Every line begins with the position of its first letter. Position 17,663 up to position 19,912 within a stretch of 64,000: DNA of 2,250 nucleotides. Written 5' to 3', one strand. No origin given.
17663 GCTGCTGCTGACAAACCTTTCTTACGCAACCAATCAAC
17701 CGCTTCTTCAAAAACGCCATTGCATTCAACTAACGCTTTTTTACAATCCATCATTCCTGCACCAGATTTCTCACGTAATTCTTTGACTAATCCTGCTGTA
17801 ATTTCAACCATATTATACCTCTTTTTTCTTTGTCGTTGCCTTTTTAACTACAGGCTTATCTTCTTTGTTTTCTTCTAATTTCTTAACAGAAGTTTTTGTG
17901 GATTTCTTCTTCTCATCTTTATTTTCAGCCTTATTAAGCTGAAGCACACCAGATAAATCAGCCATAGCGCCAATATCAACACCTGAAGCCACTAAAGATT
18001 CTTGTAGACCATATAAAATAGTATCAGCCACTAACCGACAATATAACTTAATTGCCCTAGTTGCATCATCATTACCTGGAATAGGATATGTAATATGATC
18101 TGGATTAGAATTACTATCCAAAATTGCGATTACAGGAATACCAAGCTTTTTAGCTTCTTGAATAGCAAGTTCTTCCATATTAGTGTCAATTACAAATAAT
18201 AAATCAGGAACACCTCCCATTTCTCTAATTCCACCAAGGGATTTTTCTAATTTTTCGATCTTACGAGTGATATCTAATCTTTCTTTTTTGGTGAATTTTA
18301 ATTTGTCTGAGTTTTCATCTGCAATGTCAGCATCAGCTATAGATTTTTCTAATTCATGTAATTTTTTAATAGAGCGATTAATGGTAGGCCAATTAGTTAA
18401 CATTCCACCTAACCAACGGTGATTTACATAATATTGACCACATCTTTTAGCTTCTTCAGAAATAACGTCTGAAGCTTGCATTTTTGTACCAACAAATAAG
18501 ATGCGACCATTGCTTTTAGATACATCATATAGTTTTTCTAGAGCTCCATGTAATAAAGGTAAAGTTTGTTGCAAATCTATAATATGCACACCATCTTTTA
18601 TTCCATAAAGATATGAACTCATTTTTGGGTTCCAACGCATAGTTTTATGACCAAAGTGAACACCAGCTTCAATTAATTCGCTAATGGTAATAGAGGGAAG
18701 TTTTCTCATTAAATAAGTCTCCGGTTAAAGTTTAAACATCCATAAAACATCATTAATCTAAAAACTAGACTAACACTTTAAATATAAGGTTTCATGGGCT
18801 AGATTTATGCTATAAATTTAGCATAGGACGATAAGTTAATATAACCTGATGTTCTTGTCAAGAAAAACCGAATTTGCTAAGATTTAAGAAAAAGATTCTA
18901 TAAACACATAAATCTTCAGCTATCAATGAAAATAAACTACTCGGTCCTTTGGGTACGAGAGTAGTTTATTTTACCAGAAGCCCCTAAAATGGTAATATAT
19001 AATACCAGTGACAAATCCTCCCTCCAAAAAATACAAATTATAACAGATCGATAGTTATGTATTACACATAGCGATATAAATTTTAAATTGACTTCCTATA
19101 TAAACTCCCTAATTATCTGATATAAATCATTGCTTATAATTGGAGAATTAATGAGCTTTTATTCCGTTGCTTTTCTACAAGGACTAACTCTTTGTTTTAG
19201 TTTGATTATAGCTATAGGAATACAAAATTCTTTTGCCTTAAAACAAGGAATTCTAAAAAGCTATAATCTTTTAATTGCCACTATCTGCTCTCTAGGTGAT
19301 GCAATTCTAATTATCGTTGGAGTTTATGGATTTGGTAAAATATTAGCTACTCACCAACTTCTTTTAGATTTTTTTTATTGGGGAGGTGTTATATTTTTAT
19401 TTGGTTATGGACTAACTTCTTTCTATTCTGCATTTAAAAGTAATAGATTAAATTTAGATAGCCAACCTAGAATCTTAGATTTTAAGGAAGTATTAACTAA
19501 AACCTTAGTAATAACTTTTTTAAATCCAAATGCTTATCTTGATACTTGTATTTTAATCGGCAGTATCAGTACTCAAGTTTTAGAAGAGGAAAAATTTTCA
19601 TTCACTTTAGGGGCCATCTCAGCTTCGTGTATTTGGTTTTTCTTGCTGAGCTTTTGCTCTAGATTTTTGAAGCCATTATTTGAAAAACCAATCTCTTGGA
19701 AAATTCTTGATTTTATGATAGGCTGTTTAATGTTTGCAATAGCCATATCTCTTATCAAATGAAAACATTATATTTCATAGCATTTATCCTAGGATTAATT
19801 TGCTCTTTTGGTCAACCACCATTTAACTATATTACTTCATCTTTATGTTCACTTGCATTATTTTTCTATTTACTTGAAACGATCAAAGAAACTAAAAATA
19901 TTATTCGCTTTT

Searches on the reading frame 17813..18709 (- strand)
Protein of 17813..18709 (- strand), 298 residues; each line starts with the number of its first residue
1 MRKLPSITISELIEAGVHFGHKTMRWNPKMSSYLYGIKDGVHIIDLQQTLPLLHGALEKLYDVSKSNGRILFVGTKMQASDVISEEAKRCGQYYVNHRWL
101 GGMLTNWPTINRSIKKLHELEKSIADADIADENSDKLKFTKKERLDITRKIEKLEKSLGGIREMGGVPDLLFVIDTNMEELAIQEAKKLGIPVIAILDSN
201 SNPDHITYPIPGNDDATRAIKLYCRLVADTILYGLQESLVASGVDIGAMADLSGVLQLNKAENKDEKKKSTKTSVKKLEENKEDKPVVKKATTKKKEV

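Call 6: find_encoding_contigs(protein=window:17813-18709:-, flank=4000, max_places=10)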
Protein window:17813-18709:- (298 aa): 1 contig read that carries it; 1 place shown.
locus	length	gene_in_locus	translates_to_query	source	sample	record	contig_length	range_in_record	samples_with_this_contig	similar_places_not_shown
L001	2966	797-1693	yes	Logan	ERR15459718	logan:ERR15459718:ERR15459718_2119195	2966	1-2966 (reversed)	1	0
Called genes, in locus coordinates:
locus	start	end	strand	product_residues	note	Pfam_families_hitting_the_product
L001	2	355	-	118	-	?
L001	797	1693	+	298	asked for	PF00318:Ribosomal_S2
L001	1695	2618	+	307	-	PF00889:EF_TS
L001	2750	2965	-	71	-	?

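Call 13: find_homologous_proteins(query=L001:1695-2615:+, max_evalue=1e-60)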
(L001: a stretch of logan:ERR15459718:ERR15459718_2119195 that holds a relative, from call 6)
Query L001:1695-2615:+ (307 aa): 7993 proteins with E <= 1e-60 among 8000 candidates; the best 120 are listed.
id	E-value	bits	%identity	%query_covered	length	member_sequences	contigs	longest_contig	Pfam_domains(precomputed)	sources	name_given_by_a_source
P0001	1.1e-172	591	91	100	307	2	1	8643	PF00889.26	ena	-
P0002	4.3e-169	579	88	100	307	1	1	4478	PF00889.26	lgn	-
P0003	5.7e-165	566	87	100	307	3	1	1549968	PF00889.26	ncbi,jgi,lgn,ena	jgi:elongation factor Ts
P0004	6.4e-165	565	86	100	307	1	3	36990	PF00889.26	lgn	-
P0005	1.1e-161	555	84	100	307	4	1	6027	PF00889.26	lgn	-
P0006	1.4e-161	554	85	99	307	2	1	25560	PF00889.26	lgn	-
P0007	2.0e-161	554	84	100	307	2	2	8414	PF00889.26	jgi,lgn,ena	-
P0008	3.0e-161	553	84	99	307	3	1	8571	PF00889.26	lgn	-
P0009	5.1e-161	553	84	100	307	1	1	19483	PF00889.26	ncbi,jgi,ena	jgi:elongation factor Ts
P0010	5.4e-161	553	84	100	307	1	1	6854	PF00889.26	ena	-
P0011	1.2e-160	551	84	99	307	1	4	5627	PF00889.26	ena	-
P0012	7.2e-160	549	83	100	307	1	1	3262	PF00889.26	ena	-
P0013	2.1e-159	547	83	99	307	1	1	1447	PF00889.26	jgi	-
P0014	3.9e-159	546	82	100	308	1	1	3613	PF00889.26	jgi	jgi:elongation factor Ts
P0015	9.3e-159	545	83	100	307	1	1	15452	PF00889.26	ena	-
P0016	1.0e-158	545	81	100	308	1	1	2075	PF00889.26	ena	-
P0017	1.2e-158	545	82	100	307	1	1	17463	PF00889.26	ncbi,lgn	-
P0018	1.9e-157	541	81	100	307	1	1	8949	PF00889.26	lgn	-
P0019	4.9e-157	540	81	100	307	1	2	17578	PF00889.26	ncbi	-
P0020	7.5e-157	539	81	100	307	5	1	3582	PF00889.26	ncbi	-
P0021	1.7e-156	538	81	100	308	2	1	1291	PF00889.26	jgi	jgi:elongation factor Ts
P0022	2.3e-156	537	80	100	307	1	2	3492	PF00889.26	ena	-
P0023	6.0e-156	536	80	100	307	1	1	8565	PF00889.26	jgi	jgi:elongation factor Ts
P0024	7.0e-156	536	80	100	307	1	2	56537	PF00889.26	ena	-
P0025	3.6e-155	533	81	99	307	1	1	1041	PF00889.26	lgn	-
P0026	1.1e-154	532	80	99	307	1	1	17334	PF00889.26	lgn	-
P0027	2.8e-154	530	81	100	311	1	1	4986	PF00889.26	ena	-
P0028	1.1e-153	529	79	100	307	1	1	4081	PF00889.26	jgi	-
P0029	2.8e-153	527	81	100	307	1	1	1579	PF00889.26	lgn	-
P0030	3.3e-153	527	78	99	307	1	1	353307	PF00889.26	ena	-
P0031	4.9e-153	526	80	100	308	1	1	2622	PF00889.26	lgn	-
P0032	7.6e-153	526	79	100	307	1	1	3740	PF00889.26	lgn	-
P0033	1.1e-152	525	80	100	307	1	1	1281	PF00889.26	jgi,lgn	-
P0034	5.3e-152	523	79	99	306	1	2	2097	PF00889.26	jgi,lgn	-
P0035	7.6e-152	523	78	100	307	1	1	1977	PF00889.26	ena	-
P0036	9.2e-152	522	79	100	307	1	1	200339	PF25025.1,PF00889.26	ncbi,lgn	-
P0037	8.7e-151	519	79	99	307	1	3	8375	PF00889.26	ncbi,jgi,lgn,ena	jgi:elongation factor Ts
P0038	1.1e-149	515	79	100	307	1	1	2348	PF00889.26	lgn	-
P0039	1.6e-149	515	79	100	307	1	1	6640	PF25025.1,PF00889.26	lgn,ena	-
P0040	2.3e-149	514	79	100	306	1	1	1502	PF00889.26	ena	-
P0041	3.4e-149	514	78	99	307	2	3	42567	PF00889.26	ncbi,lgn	ncbi:MAG: translation elongation factor Ts [Rickettsiales bacterium]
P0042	5.6e-149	513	79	100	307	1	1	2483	PF25025.1,PF00889.26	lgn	-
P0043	1.1e-148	512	77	100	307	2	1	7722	PF25025.1,PF00889.26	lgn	-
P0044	2.5e-147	508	78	99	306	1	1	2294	PF00889.26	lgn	-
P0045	2.7e-147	508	76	99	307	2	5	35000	PF00889.26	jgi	jgi:elongation factor Ts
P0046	4.9e-147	507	76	99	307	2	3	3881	PF25025.1,PF00889.26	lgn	-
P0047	7.6e-146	503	76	100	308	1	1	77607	PF00889.26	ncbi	-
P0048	2.7e-145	501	75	99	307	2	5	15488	PF25025.1,PF00889.26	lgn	-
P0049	4.0e-145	500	75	100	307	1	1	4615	PF00889.26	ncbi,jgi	jgi:elongation factor Ts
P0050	1.7e-143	495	75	100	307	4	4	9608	PF25025.1,PF00889.26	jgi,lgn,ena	-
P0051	5.2e-143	494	74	100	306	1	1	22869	PF25025.1,PF00889.26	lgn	-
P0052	1.9e-142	492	73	100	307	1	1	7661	PF25025.1,PF00889.26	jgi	jgi:elongation factor Ts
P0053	2.8e-142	491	76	100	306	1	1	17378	PF25025.1,PF00889.26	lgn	-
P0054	2.7e-141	488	75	100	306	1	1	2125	PF25025.1,PF00889.26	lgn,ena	-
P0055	1.4e-140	486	74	100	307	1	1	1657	PF25025.1,PF00889.26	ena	-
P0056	3.8e-140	484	72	100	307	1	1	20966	PF25025.1,PF00889.26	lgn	-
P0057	5.3e-139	480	72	100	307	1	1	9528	PF25025.1,PF00889.26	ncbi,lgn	-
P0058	6.5e-139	480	72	100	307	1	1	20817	PF25025.1,PF00889.26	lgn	-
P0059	1.3e-138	479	73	100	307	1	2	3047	PF25025.1,PF00889.26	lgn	-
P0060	6.0e-125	434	67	100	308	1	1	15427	PF25025.1,PF00889.26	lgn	-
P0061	1.4e-124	433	67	100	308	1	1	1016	PF25025.1,PF00889.26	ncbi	-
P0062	3.6e-124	432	68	100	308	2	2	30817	PF25025.1,PF00889.26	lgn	-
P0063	5.4e-124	431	68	100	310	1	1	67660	PF25025.1,PF00889.26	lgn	-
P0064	1.0e-123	430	100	67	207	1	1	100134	PF00889.26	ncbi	-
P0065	2.3e-123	429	67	100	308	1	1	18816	PF25025.1,PF00889.26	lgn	-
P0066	2.4e-123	429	66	100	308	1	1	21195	PF25025.1,PF00889.26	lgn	-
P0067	3.0e-123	429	66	100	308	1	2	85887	PF25025.1,PF00889.26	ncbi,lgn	-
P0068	5.0e-123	428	67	100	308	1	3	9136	PF25025.1,PF00889.26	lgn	-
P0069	1.1e-122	427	65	98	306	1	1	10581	PF25025.1,PF00889.26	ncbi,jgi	jgi:elongation factor Ts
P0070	5.0e-121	421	65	97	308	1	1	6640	PF25025.1,PF00889.26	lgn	-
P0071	7.4e-121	421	66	99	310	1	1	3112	PF00889.26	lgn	-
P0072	9.9e-121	421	66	98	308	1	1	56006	PF25025.1,PF00889.26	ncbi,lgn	-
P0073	1.5e-120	420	64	100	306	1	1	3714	PF25025.1,PF00889.26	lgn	-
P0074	1.9e-120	420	67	99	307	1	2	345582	PF25025.1,PF00889.26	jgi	jgi:elongation factor Ts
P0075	2.0e-120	420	65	100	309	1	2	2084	PF25025.1,PF00889.26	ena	-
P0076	2.2e-120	419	67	99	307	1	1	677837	PF25025.1,PF00889.26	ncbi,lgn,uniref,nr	ncbi:translation elongation factor Ts [Niveispirillum irakense]|uniref:translation elongation factor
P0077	3.0e-120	419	66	98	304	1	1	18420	PF25025.1,PF00889.26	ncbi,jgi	jgi:elongation factor Ts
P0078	3.1e-120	419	65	100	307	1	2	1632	PF25025.1,PF00889.26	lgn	-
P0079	4.1e-120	418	65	100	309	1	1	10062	PF25025.1,PF00889.26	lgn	-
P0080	4.3e-120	418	64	97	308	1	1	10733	PF25025.1,PF00889.26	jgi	jgi:elongation factor Ts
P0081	4.7e-120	418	66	99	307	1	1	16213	PF25025.1,PF00889.26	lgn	-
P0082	5.9e-120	418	66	97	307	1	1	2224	PF00889.26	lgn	-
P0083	6.4e-120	418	65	99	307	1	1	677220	PF25025.1,PF00889.26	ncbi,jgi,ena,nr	ncbi:MAG TPA: translation elongation factor Ts [Azospirillaceae bacterium]|nr:translation elongation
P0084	7.6e-120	418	66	99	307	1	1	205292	PF25025.1,PF00889.26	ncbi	-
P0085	8.4e-120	417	67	99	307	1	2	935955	PF25025.1,PF00889.26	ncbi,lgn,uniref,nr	ncbi:translation elongation factor Ts [Niveispirillum sp. BGYR6]|uniref:translation elongation facto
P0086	1.1e-119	417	66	99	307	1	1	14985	PF25025.1,PF00889.26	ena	-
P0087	1.3e-119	417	66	99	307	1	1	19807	PF25025.1,PF00889.26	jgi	-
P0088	1.4e-119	417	65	98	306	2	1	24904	PF25025.1,PF00889.26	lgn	-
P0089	1.4e-119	417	64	97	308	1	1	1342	PF25025.1,PF00627.38,PF00889.26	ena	-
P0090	1.5e-119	417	65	100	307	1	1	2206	PF25025.1,PF00889.26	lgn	-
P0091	1.6e-119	417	65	98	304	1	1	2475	PF25025.1,PF00889.26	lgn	-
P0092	2.1e-119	416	66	97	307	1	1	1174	PF25025.1,PF00889.26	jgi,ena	-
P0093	2.8e-119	416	66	99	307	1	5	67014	PF00889.26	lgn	-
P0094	3.6e-119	415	66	99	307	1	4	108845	PF25025.1,PF00889.26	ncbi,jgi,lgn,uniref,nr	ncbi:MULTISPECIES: translation elongation factor Ts [unclassified Azospirillum]|jgi:elongation facto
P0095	4.5e-119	415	66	99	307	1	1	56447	PF25025.1,PF00889.26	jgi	jgi:elongation factor Ts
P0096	5.1e-119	415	66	98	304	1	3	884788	PF25025.1,PF00889.26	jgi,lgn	jgi:elongation factor Ts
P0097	5.5e-119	415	65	98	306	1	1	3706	PF25025.1,PF00889.26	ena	-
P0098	7.4e-119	414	66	99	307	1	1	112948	PF25025.1,PF00889.26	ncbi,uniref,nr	ncbi:elongation factor Ts [Niveispirillum sp. SYP-B3756]|uniref:translation elongation factor Ts n=1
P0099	7.4e-119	414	65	98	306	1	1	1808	PF25025.1,PF00889.26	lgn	-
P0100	7.6e-119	414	66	99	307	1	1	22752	PF25025.1,PF00889.26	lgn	-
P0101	7.7e-119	414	66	99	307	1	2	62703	PF25025.1,PF00889.26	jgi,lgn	jgi:elongation factor Ts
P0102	8.1e-119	414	66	99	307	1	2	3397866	PF25025.1,PF00889.26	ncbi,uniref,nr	ncbi:translation elongation factor Ts [Niveispirillum cyanobacteriorum]|uniref:Elongation factor Ts 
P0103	1.0e-118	414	64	97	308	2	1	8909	PF25025.1,PF00889.26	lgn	-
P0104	1.0e-118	414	65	98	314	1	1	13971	PF25025.1,PF00889.26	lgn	-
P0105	1.1e-118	414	64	100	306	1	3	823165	PF25025.1,PF00889.26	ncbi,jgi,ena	jgi:elongation factor Ts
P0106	1.3e-118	414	64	99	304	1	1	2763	PF25025.1,PF00889.26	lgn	-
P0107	1.4e-118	414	66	97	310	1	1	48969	PF25025.1,PF00889.26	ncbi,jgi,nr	ncbi:MAG TPA: translation elongation factor Ts [Azospirillum sp.]|nr:translation elongation factor T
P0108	1.4e-118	413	65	99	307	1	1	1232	PF25025.1,PF00889.26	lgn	-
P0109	1.6e-118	413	66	99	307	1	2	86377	PF25025.1,PF00889.26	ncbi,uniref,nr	ncbi:translation elongation factor Ts [Niveispirillum sp.]|uniref:translation elongation factor Ts n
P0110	1.6e-118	413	66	98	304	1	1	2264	PF25025.1,PF00889.26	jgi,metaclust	metaclust:\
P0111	1.9e-118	413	65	99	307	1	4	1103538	PF25025.1,PF00889.26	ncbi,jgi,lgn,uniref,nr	ncbi:elongation factor Ts [alpha proteobacterium AAP38]|jgi:elongation factor Ts|uniref:translation 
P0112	1.9e-118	413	66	97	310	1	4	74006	PF25025.1,PF00889.26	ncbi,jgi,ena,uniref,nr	ncbi:elongation factor Ts [Azospirillum sp. TSH7]|uniref:translation elongation factor Ts n=1 Tax=un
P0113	2.0e-118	413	66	97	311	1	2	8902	PF25025.1,PF00889.26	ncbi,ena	-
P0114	2.2e-118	413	66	97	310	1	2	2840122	PF25025.1,PF00889.26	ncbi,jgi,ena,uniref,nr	ncbi:translation elongation factor Ts [Azospirillum sp.]|uniref:translation elongation factor Ts n=1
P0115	2.3e-118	413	65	97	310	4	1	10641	PF25025.1,PF00889.26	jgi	jgi:elongation factor Ts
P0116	2.5e-118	413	63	100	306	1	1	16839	PF25025.1,PF00889.26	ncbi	-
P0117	2.5e-118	413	66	100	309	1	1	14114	PF25025.1,PF00889.26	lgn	-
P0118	2.6e-118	413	64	100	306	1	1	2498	PF25025.1,PF00889.26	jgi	jgi:elongation factor Ts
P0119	2.7e-118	413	64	98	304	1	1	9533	PF25025.1,PF00889.26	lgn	-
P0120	2.8e-118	412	63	100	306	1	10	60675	PF25025.1,PF00889.26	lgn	-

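Call 15: find_encoding_contigs(protein=P0064, flank=10000, max_places=10)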
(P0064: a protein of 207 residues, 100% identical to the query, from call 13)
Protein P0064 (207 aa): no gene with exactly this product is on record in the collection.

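Call 18: find_encoding_contigs(protein=P0003, flank=6000, max_places=4)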
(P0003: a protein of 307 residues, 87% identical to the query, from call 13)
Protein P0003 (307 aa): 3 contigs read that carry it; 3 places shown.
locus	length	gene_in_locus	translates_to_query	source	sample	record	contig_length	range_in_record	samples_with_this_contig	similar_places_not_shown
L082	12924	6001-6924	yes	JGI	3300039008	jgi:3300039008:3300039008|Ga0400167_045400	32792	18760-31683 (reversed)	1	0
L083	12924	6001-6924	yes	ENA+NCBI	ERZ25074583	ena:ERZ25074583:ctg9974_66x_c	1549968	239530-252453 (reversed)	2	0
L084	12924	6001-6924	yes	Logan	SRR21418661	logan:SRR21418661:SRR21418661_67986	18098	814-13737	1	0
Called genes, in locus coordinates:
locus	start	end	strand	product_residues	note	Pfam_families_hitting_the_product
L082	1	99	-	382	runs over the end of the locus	-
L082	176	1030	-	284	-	PF03279:Lip_A_acyltrans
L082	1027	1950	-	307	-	PF02606:LpxK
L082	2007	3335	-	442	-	PF00919:UPF0004, PF04055:Radical_SAM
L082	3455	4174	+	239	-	PF13650:Asp_protease_2, PF13975:gag-asp_proteas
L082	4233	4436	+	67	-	-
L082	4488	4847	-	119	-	PF02152:FolB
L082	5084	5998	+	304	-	PF00318:Ribosomal_S2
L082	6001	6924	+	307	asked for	PF00889:EF_TS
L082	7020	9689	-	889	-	PF00330:Aconitase, PF00694:Aconitase_C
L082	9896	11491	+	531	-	PF03865:ShlB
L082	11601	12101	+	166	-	PF13238:AAA_18, PF01202:SKI (weak)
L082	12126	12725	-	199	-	-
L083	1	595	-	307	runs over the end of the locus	PF02606:LpxK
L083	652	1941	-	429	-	PF00919:UPF0004, PF04055:Radical_SAM, PF01938:TRAM (faint)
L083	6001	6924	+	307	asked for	PF00889:EF_TS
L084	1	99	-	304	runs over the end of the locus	?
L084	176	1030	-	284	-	PF03279:Lip_A_acyltrans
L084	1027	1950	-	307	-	PF02606:LpxK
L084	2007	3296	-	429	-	PF00919:UPF0004, PF04055:Radical_SAM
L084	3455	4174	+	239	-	PF13650:Asp_protease_2, PF13975:gag-asp_proteas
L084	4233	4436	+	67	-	-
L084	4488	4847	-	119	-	PF02152:FolB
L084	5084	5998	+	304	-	PF00318:Ribosomal_S2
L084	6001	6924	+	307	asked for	PF00889:EF_TS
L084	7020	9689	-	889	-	PF00330:Aconitase, PF00694:Aconitase_C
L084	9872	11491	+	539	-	PF03865:ShlB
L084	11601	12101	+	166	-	PF13238:AAA_18, PF01202:SKI (weak)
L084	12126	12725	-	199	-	-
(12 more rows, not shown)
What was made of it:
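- On EF-Ts (TIGR00116 tsf equivalog / PF00889): Relatives L082-L084 have the same arrangement (call 18).
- This is the canonical copy in the conserved rpsB-tsf-aconitase neighbourhood shared with relatives (call 18).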

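Call 22: search_protein_families(library=ncbifam, proteins=[L001:1695-2615:+, window:17813-18709:-], max_evalue=0.00001)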
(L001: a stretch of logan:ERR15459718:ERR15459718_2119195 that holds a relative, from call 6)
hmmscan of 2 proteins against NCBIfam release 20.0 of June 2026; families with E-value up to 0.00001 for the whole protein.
L001:1695-2615:+ (307 aa): 1 family
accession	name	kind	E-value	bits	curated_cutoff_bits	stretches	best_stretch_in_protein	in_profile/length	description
TIGR00116.1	tsf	equivalog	2.9e-94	315.6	104.05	1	1-306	1-291/293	translation elongation factor Ts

window:17813-18709:- (298 aa): 4 families
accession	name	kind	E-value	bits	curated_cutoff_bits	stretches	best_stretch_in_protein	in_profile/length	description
NF008966.0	PRK12311.1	equivalog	1.2e-104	350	526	1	4-252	3-243/334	30S ribosomal protein S2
TIGR01011.1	rpsB_bact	equivalog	5.2e-94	313.7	76.3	1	7-235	2-223/225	30S ribosomal protein S2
NF051451.1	30S_S2_sunset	exception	3.3e-75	253.5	710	1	7-237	4-228/382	30S ribosomal protein S2, sunset domain variant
TIGR01012.1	uS2_euk_arch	equivalog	2.5e-16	59.8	211.5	1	168-233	109-174/196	30S ribosomal protein S2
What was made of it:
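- Checked: The upstream rpsB (17813..18709) is intact: TIGR01011 scores 313.7 bits over profile positions 2-223 of 225 (call 22).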

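Call 34: search_solved_structures(query=L001:1695-2615:+, max_evalue=1e-20, show_alignments=2)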
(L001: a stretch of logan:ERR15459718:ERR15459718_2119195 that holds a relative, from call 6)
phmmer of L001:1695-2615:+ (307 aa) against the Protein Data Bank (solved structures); distinct sequences matched with E-value up to 1e-20: 8.
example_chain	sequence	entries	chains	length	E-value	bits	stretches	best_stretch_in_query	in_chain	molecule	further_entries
1efu_B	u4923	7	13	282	1.4e-62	215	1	3-306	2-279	ELONGATION FACTOR TS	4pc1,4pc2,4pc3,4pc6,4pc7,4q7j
4r71_A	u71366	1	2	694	4.2e-62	213.5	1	1-306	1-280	Elongation factor Ts, Elongation factor Tu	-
3mmp_A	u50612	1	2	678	5e-62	213.2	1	1-306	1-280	Elongation factor Tu 2, Elongation factor Ts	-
3agp_A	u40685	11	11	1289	1.5e-61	211.6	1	1-306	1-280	Elongation factor Ts, Elongation factor Tu, LINKER, Q beta replicase | Elongation factor Ts, Elongation factor Tu 1, LINKER, Q beta replicase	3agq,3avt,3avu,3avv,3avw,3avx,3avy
7vmx_A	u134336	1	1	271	5e-49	170.6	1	2-289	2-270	Elongation factor Ts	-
1aip_C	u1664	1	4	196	2.9e-41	145.2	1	185-288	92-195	ELONGATION FACTOR TS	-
1xb2_B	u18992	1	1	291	1.7e-28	103.3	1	8-208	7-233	Elongation factor Ts, mitochondrial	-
1tfe_A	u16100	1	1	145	3.7e-27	98.9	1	185-289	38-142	ELONGATION FACTOR TS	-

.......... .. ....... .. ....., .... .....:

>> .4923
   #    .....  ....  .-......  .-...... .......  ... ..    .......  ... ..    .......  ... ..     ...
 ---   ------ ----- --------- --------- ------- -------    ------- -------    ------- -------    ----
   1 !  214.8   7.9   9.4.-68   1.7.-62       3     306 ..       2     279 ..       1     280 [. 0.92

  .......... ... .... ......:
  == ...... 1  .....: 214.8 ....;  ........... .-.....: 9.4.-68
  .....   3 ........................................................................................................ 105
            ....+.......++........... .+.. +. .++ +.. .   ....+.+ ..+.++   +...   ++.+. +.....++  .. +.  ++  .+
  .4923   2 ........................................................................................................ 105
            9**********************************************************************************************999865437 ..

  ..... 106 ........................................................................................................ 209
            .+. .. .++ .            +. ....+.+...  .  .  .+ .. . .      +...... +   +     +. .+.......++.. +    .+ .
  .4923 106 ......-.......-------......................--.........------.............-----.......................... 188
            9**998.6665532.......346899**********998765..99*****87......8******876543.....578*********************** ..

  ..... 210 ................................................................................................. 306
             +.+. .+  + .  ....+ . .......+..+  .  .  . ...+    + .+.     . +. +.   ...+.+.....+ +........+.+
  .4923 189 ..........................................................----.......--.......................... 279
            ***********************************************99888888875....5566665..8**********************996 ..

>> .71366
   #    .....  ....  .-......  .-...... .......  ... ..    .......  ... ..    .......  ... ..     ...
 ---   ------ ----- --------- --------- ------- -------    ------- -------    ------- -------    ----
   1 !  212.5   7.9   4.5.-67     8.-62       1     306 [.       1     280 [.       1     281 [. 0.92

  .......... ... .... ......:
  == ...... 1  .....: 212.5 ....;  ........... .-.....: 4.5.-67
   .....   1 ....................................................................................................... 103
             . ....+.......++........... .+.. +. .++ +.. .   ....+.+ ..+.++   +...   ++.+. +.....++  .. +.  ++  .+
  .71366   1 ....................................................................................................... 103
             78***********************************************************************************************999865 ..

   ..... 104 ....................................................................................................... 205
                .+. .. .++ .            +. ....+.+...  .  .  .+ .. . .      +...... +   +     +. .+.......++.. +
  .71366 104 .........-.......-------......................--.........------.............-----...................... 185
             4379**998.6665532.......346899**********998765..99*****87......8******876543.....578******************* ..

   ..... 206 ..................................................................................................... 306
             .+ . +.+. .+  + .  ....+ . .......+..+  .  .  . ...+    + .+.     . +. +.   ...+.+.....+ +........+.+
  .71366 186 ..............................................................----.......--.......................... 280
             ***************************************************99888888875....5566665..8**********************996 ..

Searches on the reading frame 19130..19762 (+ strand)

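Call 35: search_protein_families(library=pfam, proteins=[window:19130-19762:+], max_evalue=0.00001)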
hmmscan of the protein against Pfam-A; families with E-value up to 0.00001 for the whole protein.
window:19130-19762:+ (210 aa): 1 family
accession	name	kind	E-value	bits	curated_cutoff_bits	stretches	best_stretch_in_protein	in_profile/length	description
PF01810.24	LysE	-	3.8e-32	111.8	25.6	1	24-209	2-190/193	LysE type translocator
